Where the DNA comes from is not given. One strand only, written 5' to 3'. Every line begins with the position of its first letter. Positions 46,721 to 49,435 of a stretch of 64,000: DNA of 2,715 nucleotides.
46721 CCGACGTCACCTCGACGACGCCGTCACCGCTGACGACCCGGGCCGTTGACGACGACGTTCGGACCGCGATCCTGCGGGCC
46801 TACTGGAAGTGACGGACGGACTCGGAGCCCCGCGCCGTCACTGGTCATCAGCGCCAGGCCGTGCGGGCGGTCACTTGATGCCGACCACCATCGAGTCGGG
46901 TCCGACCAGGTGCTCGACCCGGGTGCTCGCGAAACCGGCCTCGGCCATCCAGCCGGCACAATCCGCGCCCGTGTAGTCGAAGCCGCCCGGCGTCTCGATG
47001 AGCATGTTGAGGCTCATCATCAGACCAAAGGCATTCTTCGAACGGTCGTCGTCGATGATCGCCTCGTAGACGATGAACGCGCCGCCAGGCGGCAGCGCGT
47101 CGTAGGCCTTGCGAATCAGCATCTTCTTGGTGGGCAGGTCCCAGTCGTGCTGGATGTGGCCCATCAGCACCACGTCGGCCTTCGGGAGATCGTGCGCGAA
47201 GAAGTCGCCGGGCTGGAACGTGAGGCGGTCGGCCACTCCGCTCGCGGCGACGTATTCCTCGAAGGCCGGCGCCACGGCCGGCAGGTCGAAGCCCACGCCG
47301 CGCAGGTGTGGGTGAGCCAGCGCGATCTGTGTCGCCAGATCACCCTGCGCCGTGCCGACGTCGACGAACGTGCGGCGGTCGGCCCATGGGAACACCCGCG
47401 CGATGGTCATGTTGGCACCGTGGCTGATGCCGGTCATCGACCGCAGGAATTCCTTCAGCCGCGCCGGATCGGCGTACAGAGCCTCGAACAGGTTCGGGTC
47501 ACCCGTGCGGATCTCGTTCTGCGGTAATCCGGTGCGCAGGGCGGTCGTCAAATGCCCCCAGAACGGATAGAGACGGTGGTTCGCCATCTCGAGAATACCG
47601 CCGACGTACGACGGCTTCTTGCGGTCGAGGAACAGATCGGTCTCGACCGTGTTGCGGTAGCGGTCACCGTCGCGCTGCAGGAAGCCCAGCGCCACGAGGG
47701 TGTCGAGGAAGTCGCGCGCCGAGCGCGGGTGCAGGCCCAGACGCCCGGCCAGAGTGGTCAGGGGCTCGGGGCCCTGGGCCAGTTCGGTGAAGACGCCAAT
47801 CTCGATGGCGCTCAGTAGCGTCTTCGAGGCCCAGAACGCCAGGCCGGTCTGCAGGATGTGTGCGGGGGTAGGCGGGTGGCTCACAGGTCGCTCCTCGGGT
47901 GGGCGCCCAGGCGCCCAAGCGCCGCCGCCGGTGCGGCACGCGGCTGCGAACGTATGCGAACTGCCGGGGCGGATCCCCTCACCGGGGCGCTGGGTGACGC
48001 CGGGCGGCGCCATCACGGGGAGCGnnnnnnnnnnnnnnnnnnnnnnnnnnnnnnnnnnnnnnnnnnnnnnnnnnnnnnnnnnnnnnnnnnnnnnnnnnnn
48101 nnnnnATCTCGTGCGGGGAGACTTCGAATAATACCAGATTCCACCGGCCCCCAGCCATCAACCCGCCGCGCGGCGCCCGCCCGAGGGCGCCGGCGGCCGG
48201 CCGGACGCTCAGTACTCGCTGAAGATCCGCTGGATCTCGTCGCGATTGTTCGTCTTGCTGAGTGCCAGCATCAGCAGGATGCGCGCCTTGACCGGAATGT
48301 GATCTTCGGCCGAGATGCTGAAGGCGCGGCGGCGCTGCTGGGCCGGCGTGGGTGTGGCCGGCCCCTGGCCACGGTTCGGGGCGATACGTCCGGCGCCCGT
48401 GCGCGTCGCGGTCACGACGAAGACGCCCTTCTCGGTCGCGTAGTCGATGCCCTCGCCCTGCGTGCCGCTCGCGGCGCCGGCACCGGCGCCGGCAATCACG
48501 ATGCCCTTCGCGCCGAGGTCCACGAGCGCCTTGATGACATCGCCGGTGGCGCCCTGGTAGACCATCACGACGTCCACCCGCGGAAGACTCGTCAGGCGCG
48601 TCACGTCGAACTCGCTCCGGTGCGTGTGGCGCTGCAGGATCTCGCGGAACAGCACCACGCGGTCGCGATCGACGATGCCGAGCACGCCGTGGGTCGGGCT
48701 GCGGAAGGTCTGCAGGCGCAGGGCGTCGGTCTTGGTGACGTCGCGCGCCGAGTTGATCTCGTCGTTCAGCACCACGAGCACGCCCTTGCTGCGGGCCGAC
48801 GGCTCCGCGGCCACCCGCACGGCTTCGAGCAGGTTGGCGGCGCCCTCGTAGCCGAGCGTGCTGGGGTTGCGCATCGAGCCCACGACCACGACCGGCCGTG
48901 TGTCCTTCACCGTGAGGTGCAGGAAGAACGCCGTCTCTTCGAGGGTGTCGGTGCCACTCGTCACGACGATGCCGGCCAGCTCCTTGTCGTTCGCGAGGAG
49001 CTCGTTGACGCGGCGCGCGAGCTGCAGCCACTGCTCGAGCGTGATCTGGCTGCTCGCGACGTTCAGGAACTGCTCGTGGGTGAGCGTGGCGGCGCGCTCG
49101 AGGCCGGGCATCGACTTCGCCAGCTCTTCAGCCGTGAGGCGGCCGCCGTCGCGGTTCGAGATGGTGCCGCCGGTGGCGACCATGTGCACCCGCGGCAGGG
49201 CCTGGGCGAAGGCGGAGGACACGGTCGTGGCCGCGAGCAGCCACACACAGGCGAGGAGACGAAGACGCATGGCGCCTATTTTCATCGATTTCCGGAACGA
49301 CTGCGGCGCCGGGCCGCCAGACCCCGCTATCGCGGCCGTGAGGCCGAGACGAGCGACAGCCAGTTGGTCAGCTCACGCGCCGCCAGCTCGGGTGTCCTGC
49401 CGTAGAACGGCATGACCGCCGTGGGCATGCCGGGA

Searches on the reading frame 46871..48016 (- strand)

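Call 71: search_protein_families(library=pfam, proteins=[window:46871-48016:-], max_evalue=0.00001)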
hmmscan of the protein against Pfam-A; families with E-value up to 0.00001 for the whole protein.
window:46871-48016:- (381 aa): 3 families
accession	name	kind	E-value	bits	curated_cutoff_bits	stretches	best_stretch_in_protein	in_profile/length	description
PF00891.24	Methyltransf_2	-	6.5e-34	117.6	22.3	1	153-362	1-209/210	O-methyltransferase domain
PF08100.18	Dimerisation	-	6.7e-12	45.5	25.6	1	49-130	4-91/93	O-methyltransferase dimerisation domain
PF08242.18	Methyltransf_12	-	2.2e-06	28.7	30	1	218-313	1-97/98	Methyltransferase domain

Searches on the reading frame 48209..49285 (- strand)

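Call 71: search_protein_families(library=pfam, proteins=[window:48209-49285:-], max_evalue=0.00001)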
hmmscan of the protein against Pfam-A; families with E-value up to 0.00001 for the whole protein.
window:48209-49285:- (358 aa): 2 families
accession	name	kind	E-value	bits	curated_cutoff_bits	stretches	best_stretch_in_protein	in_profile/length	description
PF00710.25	Asparaginase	-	6.3e-56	189.4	22.5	1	32-215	1-190/193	Asparaginase, N-terminal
PF17763.6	Asparaginase_C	-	9.1e-29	100.2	34.6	1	236-355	1-114/114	Glutaminase/Asparaginase C-terminal domain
